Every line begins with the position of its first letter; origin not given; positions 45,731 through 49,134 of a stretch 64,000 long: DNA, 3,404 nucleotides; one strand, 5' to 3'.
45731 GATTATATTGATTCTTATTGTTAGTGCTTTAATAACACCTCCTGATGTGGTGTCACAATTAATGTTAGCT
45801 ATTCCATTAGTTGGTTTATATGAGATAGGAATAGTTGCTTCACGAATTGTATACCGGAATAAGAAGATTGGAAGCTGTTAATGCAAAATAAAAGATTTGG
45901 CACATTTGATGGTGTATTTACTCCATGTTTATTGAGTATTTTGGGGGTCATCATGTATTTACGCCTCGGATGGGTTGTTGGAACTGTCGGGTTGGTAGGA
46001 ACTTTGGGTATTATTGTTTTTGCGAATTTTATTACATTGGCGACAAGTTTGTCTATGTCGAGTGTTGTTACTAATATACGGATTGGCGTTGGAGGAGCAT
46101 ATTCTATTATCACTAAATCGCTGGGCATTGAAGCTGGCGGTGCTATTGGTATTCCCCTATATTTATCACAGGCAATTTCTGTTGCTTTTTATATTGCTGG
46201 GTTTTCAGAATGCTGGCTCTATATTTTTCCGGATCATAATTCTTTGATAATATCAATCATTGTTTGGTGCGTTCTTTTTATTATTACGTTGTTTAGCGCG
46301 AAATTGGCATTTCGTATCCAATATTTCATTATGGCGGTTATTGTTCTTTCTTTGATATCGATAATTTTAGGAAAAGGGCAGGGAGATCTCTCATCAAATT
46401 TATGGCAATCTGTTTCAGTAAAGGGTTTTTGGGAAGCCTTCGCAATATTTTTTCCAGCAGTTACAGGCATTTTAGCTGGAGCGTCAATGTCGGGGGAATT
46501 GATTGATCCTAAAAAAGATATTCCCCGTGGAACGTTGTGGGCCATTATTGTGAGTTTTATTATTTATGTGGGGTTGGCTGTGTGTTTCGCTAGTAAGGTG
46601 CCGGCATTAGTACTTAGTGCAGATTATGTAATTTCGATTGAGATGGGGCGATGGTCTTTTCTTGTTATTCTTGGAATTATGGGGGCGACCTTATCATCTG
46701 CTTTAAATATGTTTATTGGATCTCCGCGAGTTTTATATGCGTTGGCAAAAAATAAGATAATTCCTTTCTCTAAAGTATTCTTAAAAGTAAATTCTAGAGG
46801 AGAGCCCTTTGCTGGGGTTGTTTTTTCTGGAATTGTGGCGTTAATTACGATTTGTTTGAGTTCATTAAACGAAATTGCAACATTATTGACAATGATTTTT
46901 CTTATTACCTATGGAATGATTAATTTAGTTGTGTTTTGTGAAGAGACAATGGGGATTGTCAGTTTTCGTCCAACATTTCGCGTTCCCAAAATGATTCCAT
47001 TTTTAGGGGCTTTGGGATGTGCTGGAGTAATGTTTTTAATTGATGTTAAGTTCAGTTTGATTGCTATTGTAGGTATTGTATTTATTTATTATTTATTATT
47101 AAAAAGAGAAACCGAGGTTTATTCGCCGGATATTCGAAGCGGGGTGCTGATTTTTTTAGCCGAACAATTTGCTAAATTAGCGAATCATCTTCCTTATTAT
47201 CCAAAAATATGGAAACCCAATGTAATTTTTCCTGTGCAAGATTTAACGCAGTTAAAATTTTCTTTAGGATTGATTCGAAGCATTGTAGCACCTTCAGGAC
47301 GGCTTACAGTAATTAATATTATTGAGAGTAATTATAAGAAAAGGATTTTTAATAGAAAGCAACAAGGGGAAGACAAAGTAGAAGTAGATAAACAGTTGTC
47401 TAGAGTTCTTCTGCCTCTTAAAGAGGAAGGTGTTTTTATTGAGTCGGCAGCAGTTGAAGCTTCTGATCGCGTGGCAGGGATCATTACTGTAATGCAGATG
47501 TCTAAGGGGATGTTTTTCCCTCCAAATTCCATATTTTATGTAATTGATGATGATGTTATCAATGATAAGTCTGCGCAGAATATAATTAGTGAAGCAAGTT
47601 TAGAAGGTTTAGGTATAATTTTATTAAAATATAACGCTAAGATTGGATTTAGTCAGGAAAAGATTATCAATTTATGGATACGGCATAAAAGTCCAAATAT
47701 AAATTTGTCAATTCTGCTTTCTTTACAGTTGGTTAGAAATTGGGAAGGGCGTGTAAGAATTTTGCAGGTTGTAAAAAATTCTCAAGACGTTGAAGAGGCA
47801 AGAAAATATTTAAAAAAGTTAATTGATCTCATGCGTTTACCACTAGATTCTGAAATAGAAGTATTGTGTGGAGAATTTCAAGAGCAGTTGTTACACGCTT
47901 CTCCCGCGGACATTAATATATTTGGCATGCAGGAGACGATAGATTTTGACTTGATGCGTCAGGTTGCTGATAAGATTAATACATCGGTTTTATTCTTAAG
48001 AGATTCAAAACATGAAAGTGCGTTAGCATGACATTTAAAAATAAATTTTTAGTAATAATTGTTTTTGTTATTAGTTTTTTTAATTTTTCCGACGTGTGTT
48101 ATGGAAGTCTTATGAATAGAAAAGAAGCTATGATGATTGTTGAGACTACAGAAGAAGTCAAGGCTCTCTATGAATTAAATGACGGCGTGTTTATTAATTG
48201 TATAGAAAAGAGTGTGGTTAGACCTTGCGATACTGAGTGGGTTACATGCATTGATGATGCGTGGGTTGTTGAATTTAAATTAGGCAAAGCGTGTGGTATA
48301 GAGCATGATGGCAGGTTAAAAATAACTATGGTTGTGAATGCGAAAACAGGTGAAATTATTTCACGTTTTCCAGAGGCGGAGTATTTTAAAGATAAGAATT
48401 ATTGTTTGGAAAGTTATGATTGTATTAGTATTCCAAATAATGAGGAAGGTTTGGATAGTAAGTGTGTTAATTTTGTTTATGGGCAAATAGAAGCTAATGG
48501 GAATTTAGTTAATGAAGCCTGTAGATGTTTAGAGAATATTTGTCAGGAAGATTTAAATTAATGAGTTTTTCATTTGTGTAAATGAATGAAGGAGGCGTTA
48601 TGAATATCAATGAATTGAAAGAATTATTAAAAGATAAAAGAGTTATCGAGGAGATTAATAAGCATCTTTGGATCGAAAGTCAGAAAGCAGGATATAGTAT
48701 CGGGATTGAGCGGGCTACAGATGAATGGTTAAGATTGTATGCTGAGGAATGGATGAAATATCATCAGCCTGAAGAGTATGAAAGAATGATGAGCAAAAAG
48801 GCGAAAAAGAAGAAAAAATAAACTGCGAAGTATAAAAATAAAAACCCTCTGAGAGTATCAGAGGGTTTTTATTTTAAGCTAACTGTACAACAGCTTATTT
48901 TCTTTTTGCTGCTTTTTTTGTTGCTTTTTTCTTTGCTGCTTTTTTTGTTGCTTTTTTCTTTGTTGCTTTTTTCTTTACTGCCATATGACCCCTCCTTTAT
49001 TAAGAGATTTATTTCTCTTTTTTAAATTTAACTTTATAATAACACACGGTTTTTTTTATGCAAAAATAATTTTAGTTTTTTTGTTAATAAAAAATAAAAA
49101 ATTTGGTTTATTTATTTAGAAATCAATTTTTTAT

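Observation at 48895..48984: Unannotated 29-codon Lys/Ala-repeat micro-ORF built on an exact 27-bp tandem repeat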

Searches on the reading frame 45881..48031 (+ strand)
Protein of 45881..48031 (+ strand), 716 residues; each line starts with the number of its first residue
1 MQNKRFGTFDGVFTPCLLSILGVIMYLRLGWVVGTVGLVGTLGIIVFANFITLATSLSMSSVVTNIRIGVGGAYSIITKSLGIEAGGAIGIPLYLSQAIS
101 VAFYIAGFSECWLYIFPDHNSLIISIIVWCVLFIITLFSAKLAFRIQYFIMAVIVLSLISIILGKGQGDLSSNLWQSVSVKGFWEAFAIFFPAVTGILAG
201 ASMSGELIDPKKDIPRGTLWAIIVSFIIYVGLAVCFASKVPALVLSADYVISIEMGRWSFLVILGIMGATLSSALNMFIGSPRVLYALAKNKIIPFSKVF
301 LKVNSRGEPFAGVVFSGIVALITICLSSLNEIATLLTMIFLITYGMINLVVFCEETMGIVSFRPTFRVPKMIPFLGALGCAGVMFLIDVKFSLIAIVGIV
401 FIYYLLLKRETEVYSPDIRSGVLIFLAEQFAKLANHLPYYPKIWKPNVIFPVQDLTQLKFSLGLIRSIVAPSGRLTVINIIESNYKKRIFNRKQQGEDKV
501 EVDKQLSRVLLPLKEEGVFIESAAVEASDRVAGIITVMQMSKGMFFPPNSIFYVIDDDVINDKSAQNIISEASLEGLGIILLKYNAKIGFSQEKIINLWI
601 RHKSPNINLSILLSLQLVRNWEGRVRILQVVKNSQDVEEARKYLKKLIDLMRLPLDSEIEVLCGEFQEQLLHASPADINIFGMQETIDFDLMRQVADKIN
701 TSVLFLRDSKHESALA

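Call 16: search_protein_families(library=pfam, proteins=[window:45881-48031:+], max_evalue=1)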
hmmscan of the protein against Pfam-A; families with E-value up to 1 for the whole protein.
window:45881-48031:+ (716 aa): 4 families
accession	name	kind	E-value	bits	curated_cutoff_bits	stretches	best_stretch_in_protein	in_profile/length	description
PF00324.27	AA_permease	-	5.8e-50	170.8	24.6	1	12-407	2-427/470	Amino acid permease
PF21554.2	CCC_C_2nd_pro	-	1.1e-28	100.3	27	1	592-715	2-132/132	Prokaryotic cation-chloride cotransporter, C-terminal domain, 2nd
PF13520.12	AA_permease_2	-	4.3e-20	72.5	27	1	32-406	20-401/427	Amino acid permease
PF21555.2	CCC_C_1st_pro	-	5.4e-12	46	27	1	451-584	2-122/128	Prokaryotic cation-chloride cotransporter, C-terminal domain, 1st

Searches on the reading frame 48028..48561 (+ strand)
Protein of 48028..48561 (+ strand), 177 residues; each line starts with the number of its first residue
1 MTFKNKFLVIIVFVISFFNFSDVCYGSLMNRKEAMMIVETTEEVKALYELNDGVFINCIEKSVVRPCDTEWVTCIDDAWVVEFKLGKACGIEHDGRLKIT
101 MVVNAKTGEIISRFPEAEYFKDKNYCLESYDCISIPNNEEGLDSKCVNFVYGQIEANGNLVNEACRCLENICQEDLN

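Call 16: search_protein_families(library=pfam, proteins=[window:48028-48561:+], max_evalue=1)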
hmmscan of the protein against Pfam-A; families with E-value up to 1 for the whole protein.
window:48028-48561:+ (177 aa): 1 family
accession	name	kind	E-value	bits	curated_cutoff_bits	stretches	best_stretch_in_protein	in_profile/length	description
PF03413.25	PepSY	-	0.2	12.4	24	1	79-112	33-58/60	Peptidase propeptide and YPEB domain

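Call 17: search_protein_families(library=ncbifam, proteins=[window:48028-48561:+], max_evalue=1)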
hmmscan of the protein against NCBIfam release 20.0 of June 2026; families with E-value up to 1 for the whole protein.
window:48028-48561:+ (177 aa): 0 families

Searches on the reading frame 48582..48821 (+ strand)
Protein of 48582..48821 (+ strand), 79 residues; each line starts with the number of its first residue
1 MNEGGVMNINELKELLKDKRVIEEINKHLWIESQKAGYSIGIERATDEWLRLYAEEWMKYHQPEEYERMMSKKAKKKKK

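Call 16: search_protein_families(library=pfam, proteins=[window:48582-48821:+], max_evalue=1)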
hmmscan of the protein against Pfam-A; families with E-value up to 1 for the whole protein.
window:48582-48821:+ (79 aa): 2 families
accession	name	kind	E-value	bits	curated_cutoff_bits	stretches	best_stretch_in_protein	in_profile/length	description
PF13224.11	DUF4032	-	0.0041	17.4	23.8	1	10-51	118-160/163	Domain of unknown function (DUF4032)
PF18954.5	DUF5697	-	0.075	13.6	27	1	10-67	32-89/161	Family of unknown function (DUF5697)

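Call 17: search_protein_families(library=ncbifam, proteins=[window:48582-48821:+], max_evalue=1)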
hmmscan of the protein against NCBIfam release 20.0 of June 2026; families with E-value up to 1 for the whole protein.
window:48582-48821:+ (79 aa): 0 families

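Call 50: search_protein_families(library=phrogs, proteins=[window:48582-48821:+], max_evalue=1)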
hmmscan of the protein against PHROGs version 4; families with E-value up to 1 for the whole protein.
window:48582-48821:+ (79 aa): 0 families

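Call 53: find_homologous_proteins(query=window:48600-48818:+, max_evalue=0.001)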
Query seq(73 aa) (73 aa): 640 proteins with E <= 0.001 among 640 candidates; the best 120 are listed.
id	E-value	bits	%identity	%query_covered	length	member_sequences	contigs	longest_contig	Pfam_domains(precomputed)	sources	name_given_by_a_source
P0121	1.5e-38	147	97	100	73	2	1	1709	-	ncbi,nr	ncbi:MAG: hypothetical protein KDK36_06710 [Leptospiraceae bacterium]|nr:hypothetical protein [Lepto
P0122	1.9e-37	144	97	100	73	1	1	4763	-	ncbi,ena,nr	ncbi:MAG: hypothetical protein KC733_01240 [Candidatus Omnitrophica bacterium]|nr:hypothetical prote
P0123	3.2e-32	127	83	89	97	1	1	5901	-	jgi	-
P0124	1.4e-31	125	85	89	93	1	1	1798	-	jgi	-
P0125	1.5e-31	125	78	100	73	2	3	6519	-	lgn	-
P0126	3.2e-31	124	81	99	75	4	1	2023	-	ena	-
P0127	5.6e-31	123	90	79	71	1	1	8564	-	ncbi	-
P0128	1.7e-30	122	90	79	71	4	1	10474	-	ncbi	-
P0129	2.0e-30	121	86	86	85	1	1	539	-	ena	-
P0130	2.6e-30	121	80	89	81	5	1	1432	-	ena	-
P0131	2.9e-30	121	79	93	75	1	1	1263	-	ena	-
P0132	3.4e-30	121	79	97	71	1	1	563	-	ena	-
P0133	5.5e-30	120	78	95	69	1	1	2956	-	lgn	-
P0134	6.1e-30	120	87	82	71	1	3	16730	-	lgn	-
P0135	7.5e-30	120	82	84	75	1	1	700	-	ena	-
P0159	3.0e-29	118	76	97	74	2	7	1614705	-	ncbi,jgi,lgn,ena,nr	ncbi:MAG TPA: hypothetical protein PL155_03980 [Candidatus Omnitrophota bacterium]|nr:hypothetical p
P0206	1.1e-28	116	77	95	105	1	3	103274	-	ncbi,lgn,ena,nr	ncbi:MAG: hypothetical protein K8S27_11145 [Candidatus Omnitrophica bacterium]|nr:hypothetical prote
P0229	1.9e-28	115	77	95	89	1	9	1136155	-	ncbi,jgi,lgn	jgi:tRNA A58 N-methylase Trm61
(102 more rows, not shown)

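Call 54: find_encoding_contigs(protein=P0122, flank=5000, max_places=4)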
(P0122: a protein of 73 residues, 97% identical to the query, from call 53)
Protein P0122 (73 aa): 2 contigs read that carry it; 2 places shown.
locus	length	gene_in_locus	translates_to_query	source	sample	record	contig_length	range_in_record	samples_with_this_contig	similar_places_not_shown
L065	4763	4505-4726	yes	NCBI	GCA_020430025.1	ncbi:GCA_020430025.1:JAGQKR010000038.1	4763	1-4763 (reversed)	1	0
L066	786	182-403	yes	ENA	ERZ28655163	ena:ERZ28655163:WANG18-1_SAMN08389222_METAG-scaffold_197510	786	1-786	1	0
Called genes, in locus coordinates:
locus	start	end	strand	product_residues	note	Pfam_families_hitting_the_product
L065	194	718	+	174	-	-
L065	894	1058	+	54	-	PF02416:TatA_B_E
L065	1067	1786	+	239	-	PF00902:TatC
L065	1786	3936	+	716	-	PF00324:AA_permease, PF13520:AA_permease_2, PF21555:CCC_C_1st_pro, PF21554:CCC_C_2nd_pro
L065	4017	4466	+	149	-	-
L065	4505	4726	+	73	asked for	-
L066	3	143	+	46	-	?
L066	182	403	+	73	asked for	-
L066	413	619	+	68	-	-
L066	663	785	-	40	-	?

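Call 55: find_encoding_contigs(protein=P0121, flank=5000, max_places=4)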
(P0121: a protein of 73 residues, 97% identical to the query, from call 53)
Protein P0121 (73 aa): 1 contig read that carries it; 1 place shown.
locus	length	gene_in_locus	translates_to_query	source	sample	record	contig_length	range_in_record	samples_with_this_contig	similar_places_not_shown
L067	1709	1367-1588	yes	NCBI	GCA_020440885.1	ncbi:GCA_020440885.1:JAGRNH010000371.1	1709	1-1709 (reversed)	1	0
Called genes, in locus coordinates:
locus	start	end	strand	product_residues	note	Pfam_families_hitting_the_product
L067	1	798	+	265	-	PF21555:CCC_C_1st_pro, PF21554:CCC_C_2nd_pro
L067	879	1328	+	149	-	-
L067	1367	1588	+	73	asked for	-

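Call 56: find_encoding_contigs(protein=P0127, flank=5000, max_places=4)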
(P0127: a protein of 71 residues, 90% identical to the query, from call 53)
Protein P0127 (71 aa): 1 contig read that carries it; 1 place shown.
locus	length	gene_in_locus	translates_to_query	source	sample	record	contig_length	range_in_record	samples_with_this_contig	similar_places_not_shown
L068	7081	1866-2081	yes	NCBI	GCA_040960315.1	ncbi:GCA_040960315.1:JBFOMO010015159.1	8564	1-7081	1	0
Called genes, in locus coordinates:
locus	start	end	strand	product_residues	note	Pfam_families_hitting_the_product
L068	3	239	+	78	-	?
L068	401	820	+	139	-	-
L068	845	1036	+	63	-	PF02416:TatA_B_E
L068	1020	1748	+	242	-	PF00902:TatC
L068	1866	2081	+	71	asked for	-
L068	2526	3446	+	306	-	PF04055:Radical_SAM, PF06969:HemN_C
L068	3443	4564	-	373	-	PF00348:polyprenyl_synt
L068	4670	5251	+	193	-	PF09832:DUF2059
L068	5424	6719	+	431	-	PF00206:Lyase_1, PF10397:ADSL_C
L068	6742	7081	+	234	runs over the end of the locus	PF01259:SAICAR_synt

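Call 67: find_encoding_contigs(protein=P0159, flank=3000, max_places=3)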
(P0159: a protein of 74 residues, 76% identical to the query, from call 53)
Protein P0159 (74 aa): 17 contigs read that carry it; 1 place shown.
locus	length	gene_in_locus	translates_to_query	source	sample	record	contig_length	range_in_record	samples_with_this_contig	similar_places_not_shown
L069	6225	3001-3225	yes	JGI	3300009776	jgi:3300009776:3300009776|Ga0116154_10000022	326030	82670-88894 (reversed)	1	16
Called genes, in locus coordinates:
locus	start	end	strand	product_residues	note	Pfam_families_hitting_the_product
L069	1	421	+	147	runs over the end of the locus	-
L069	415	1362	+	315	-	PF17125:Methyltr_RsmF_N, PF22458:RsmF-B_ferredox, PF01189:Methyltr_RsmB-F, PF13847:Methyltransf_31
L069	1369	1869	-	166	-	PF00072:Response_reg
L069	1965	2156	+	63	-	PF02416:TatA_B_E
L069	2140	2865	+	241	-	PF00902:TatC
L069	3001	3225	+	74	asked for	-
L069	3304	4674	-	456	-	-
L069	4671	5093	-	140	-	-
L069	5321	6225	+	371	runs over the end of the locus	PF04055:Radical_SAM, PF06969:HemN_C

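Call 68: find_encoding_contigs(protein=P0229, flank=3000, max_places=3)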
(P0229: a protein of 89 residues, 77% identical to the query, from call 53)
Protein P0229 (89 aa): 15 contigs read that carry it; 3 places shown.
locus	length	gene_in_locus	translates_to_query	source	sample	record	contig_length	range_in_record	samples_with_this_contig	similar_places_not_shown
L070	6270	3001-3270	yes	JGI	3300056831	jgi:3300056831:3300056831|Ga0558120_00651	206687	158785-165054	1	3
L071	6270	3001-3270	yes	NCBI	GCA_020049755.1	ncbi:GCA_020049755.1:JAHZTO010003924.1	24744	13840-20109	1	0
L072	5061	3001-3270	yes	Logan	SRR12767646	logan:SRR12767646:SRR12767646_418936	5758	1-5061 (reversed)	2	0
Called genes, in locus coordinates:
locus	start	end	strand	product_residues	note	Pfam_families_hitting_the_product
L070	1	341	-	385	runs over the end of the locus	PF13011:LZ_Tnp_IS481 (weak), PF13518:HTH_28 (weak), PF13565:HTH_32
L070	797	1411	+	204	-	-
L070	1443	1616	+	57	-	PF02416:TatA_B_E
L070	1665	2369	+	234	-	PF00902:TatC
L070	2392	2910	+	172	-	-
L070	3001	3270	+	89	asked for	-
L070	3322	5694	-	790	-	PF09586:YfhO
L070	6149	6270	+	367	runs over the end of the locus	PF04055:Radical_SAM, PF06969:HemN_C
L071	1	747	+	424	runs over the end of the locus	PF00342:PGI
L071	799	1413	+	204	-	-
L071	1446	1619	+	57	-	PF02416:TatA_B_E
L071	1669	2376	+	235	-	PF00902:TatC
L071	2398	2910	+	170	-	-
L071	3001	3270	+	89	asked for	-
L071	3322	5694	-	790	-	PF09586:YfhO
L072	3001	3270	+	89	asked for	-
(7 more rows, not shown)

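Call 69: find_encoding_contigs(protein=P0206, flank=3000, max_places=3)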
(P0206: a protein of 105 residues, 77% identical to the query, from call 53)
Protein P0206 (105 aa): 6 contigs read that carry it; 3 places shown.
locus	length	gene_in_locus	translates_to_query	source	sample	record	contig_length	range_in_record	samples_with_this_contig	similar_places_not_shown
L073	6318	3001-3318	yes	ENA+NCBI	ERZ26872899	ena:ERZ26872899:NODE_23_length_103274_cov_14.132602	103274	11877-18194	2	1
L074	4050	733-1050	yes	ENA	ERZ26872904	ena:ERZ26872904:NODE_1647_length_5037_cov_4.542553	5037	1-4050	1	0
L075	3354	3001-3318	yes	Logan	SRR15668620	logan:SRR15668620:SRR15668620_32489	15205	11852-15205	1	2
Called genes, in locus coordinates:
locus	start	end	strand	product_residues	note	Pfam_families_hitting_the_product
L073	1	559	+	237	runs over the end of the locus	PF00902:TatC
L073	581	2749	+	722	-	PF00324:AA_permease, PF13520:AA_permease_2, PF21555:CCC_C_1st_pro (faint), PF21554:CCC_C_2nd_pro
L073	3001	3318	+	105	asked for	-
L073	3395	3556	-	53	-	-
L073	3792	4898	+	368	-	PF04055:Radical_SAM, PF06969:HemN_C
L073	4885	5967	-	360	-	PF00348:polyprenyl_synt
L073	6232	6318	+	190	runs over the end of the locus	PF09832:DUF2059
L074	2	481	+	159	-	?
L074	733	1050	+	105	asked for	-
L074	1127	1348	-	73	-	-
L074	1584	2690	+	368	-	PF04055:Radical_SAM, PF06969:HemN_C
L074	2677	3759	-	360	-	PF00348:polyprenyl_synt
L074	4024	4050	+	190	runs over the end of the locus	PF09832:DUF2059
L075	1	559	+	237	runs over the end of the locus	PF00902:TatC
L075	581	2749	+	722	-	PF00324:AA_permease, PF13520:AA_permease_2, PF21555:CCC_C_1st_pro (faint), PF21554:CCC_C_2nd_pro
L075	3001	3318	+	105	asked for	-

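Call 72: predict_structure(alignment_id=A3)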
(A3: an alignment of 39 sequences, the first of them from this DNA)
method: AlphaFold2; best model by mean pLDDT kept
length: 73 residues; sequences in the alignment: 39
mean_pLDDT: 90.0   pTM: 0.74
mean pLDDT of the five models: 90.0, 84.3, 84.0, 80.1, 65.8
residues with pLDDT >= 90: 48; 70-90: 22; 50-70: 3; < 50: 0
segments of 3 or more residues with pLDDT < 50: none
pLDDT, mean of each block of 10 residues (from residue 1): 89 96 95 93 94 91 81 59
secondary structure, 60 per line:
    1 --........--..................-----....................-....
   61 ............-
elements in order: H3-10 H13-30 H36-55 H57-72

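Call 76: fold_search(model_id=the predicted structure, library=pdb)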
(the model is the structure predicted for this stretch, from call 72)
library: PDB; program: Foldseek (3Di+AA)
matches with E <= 10: 6; with E <= 0.001: 0
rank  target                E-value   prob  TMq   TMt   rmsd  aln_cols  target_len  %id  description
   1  8ow1_h                7.4e+00  0.10  0.43  0.33   7.9        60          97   17  Cryo-EM structure of the yeast Inner kinetochore bound to a CENP-A nucleosome. (released 2023-08-09)
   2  8qe9_1A               8.5e+00  0.06  0.29  0.13   5.5        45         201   29  Complex between the 80a-Sak SSAP and the SaPI2 Stl master regulator (released 2025-03-05)
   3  5m32_c                9.0e+00  0.09  0.41  0.11   6.2        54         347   15  Human 26S proteasome in complex with Oprozomib (released 2017-07-05)
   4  3v9r_A                9.0e+00  0.05  0.34  0.30   8.4        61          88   24  Crystal structure of Saccharomyces cerevisiae MHF complex (released 2012-02-29)
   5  6y94_MODEL_1_A        9.0e+00  0.02  0.29  0.16  11.4        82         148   15  Ca2+-bound Calmodulin mutant N53I (released 2020-04-29)
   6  6qld_h                9.6e+00  0.08  0.42  0.34   7.6        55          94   18  Structure of inner kinetochore CCAN-Cenp-A complex (released 2019-10-02)

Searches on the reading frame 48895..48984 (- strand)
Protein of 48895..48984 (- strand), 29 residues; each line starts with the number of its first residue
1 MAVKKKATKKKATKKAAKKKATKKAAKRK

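Call 16: search_protein_families(library=pfam, proteins=[window:48895-48984:-], max_evalue=1)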
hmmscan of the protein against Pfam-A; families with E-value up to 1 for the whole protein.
window:48895-48984:- (29 aa): 0 families

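Call 17: search_protein_families(library=ncbifam, proteins=[window:48895-48984:-], max_evalue=1)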
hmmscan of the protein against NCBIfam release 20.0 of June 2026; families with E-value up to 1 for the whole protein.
window:48895-48984:- (29 aa): 0 families

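Call 26: list_cluster_members(proteins=[window:48898-48984:-, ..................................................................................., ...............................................])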
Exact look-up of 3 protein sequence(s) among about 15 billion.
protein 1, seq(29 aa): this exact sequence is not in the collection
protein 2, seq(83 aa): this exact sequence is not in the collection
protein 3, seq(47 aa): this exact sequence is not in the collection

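Call 49: search_solved_structures(query=window:48898-48984:-, max_evalue=10, show_alignments=3)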
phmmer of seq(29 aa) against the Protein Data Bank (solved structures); distinct sequences matched with E-value up to 10: 0.

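Call 50: search_protein_families(library=phrogs, proteins=[window:48898-48984:-], max_evalue=1)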
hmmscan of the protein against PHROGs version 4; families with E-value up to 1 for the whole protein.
seq(29 aa): 0 families
